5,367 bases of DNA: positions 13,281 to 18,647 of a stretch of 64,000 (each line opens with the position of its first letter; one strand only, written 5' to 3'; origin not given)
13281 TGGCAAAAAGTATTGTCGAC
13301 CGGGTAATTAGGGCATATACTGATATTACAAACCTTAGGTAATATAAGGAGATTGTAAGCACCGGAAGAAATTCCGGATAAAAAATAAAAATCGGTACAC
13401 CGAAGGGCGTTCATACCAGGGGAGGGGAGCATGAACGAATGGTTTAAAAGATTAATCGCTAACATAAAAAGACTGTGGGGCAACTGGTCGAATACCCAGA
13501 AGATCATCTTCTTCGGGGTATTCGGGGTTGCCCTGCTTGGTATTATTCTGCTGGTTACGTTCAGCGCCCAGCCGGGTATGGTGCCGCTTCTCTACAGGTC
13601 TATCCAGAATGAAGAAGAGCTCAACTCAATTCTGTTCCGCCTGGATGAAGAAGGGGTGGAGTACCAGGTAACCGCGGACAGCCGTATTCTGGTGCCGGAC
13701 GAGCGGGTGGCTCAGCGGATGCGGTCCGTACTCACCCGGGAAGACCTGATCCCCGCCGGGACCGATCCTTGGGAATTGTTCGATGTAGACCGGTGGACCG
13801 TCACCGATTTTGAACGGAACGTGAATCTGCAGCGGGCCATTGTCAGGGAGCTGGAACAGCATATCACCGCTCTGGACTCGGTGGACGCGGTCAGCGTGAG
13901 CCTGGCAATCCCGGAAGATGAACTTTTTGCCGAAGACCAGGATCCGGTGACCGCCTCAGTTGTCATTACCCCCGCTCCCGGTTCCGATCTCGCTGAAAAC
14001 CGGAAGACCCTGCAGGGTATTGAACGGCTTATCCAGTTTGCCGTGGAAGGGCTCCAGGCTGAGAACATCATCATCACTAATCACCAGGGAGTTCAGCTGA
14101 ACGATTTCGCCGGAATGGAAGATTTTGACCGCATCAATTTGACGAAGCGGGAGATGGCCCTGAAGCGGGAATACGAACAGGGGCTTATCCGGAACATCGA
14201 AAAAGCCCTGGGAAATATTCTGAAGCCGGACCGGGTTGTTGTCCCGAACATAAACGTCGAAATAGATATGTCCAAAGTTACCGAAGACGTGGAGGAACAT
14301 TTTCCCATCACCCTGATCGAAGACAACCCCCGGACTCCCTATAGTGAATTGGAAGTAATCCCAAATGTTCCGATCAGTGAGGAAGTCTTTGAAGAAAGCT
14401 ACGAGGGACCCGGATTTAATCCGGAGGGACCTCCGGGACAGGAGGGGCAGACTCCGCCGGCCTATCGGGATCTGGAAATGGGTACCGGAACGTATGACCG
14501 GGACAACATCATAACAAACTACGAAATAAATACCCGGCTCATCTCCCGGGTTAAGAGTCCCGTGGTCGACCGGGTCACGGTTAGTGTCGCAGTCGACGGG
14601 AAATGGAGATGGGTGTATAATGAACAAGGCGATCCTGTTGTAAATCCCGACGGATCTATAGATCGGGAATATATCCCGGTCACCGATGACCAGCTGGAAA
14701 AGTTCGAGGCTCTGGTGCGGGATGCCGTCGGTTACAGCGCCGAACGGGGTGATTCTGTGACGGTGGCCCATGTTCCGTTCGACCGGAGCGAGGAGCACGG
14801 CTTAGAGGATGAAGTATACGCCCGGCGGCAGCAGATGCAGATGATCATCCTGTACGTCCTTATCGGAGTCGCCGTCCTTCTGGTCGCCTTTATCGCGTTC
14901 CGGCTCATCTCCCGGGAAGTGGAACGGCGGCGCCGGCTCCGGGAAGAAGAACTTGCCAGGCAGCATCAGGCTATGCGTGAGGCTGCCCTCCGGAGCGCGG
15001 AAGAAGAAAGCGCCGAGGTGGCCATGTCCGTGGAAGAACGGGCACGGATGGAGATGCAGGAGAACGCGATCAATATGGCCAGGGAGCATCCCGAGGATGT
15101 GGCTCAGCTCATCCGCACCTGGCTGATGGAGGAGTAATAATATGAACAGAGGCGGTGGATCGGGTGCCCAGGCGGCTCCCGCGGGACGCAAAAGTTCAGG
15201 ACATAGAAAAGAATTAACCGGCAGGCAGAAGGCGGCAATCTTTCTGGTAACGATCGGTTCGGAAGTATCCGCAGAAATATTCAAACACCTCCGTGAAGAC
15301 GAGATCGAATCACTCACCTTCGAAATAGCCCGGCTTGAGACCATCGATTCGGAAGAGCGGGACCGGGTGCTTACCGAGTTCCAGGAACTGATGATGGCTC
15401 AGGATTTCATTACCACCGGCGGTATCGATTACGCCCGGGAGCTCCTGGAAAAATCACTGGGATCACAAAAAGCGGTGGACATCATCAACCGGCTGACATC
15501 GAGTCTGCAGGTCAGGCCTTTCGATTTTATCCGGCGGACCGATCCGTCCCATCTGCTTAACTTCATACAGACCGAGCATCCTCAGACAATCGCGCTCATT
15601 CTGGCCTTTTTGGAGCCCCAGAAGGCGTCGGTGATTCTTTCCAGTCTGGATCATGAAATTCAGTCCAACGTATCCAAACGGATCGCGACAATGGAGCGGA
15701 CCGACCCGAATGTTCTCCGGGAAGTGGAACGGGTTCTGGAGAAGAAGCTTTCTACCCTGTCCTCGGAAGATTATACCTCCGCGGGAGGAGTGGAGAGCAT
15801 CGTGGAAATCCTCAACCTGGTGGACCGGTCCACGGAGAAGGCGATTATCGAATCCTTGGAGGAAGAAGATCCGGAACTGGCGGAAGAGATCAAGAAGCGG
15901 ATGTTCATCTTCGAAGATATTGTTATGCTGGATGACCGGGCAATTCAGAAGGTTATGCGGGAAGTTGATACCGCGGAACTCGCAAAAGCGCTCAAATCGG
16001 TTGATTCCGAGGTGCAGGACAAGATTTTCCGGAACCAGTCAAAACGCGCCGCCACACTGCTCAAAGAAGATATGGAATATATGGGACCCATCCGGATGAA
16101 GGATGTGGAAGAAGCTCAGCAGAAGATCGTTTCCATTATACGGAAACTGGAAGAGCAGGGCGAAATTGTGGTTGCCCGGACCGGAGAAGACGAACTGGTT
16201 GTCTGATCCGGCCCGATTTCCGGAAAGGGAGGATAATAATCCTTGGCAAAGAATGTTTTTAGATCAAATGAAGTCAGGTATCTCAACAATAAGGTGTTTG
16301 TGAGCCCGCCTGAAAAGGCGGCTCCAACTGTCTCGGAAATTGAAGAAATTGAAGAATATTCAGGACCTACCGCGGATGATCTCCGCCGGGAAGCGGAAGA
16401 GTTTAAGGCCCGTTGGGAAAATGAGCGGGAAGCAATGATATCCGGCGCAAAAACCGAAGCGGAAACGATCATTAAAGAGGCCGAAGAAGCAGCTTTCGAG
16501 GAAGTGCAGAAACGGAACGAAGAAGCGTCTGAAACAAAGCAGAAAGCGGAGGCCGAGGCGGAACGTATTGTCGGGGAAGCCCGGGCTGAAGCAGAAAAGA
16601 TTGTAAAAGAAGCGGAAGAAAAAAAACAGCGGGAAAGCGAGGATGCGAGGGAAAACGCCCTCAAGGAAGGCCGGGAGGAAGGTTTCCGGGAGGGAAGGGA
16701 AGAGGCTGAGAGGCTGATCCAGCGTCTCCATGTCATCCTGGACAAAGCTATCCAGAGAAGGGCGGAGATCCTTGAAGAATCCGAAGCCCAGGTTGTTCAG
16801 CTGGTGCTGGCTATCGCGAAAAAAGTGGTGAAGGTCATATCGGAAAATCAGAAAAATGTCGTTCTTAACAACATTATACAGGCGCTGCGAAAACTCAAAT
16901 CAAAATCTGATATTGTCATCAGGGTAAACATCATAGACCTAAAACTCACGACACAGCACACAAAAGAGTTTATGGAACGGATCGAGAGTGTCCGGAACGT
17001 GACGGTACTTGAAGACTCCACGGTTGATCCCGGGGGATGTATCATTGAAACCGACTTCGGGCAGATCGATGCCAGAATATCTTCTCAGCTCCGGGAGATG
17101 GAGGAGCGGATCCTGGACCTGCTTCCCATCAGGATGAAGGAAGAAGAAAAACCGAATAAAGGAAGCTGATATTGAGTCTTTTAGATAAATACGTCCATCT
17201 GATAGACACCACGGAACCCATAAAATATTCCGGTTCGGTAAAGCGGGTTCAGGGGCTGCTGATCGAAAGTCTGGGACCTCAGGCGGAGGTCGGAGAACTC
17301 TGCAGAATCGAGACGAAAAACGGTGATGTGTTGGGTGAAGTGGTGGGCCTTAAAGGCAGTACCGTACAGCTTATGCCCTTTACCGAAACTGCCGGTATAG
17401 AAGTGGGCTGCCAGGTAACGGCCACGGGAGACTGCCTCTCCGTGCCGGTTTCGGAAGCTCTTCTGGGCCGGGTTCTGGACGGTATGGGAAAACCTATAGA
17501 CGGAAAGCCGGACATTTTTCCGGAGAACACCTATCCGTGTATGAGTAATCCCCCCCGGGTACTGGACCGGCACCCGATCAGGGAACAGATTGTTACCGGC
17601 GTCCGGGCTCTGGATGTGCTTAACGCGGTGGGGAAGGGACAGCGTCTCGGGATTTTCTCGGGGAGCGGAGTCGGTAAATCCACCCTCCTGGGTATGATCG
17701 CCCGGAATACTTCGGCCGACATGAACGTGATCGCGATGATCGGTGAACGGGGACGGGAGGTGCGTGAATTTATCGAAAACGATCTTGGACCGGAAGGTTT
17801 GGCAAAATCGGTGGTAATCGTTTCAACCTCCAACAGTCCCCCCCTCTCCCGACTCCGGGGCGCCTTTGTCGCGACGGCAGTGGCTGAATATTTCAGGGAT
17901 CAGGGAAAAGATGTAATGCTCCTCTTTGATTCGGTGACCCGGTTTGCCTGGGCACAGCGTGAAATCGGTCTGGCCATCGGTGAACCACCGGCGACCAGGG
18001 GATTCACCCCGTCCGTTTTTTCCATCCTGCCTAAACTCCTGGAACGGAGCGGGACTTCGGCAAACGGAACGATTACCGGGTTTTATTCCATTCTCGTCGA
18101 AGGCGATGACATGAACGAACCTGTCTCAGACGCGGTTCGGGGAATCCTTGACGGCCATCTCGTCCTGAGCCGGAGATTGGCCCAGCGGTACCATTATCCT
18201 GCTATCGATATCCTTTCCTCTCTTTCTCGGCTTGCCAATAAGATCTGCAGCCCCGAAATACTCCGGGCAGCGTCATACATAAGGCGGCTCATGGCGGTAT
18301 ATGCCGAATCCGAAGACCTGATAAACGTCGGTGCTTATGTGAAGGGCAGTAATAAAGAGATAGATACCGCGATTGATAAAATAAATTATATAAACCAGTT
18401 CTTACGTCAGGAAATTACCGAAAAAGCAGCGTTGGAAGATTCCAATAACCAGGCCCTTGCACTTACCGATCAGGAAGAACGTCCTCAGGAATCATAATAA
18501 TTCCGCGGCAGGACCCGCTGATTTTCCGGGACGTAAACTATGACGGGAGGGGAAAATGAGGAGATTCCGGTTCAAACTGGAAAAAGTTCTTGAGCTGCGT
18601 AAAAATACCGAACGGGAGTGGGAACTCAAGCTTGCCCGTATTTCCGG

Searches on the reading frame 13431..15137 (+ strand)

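Call 97: search_protein_families(library=pfam, proteins=[window:13431-15137:+], max_evalue=0.00001)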
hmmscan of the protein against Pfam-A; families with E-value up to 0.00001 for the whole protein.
window:13431-15137:+ (568 aa): 2 families
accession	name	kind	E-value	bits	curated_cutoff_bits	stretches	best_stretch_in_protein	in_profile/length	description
PF01514.23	YscJ_FliF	-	5.4e-40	137.6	24.4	1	47-224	3-178/179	Secretory protein of YscJ/FliF family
PF08345.17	YscJ_FliF_C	-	2.7e-28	99.7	23.8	1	260-450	1-147/147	Flagellar M-ring protein C-terminal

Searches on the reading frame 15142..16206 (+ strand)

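Call 97: search_protein_families(library=pfam, proteins=[window:15142-16206:+], max_evalue=0.00001)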
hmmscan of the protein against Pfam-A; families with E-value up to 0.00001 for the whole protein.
window:15142-16206:+ (354 aa): 4 families
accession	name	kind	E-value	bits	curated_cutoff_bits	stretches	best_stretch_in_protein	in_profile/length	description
PF14842.11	FliG_N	-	9.7e-46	155.1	25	2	24-127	1-104/104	FliG N-terminal domain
PF01706.21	FliG_C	-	5.9e-45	152.4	23.3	1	237-343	1-107/108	FliG C-terminal domain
PF14841.11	FliG_M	-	1.3e-32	112.3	25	1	135-209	1-75/76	FliG middle domain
PF03448.22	MgtE_N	-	8.2e-08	33.1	25.9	0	219-313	5-99/102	MgtE intracellular N domain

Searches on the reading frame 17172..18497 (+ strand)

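Call 97: search_protein_families(library=pfam, proteins=[window:17172-18497:+], max_evalue=0.00001)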
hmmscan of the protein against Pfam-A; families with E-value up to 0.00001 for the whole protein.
window:17172-18497:+ (441 aa): 3 families
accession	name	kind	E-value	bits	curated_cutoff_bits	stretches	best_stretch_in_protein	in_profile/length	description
PF00006.31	ATP-synt_ab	-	2.7e-85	285.8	29.5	1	143-352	1-213/213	ATP synthase alpha/beta family, nucleotide-binding domain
PF18269.6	T3SS_ATPase_C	-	5.3e-24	84.3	22.7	1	360-426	2-68/72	T3SS EscN ATPase C-terminal domain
PF02874.29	ATP-synt_ab_N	-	5.8e-10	40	20.9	1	24-86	2-69/69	ATP synthase alpha/beta family, beta-barrel domain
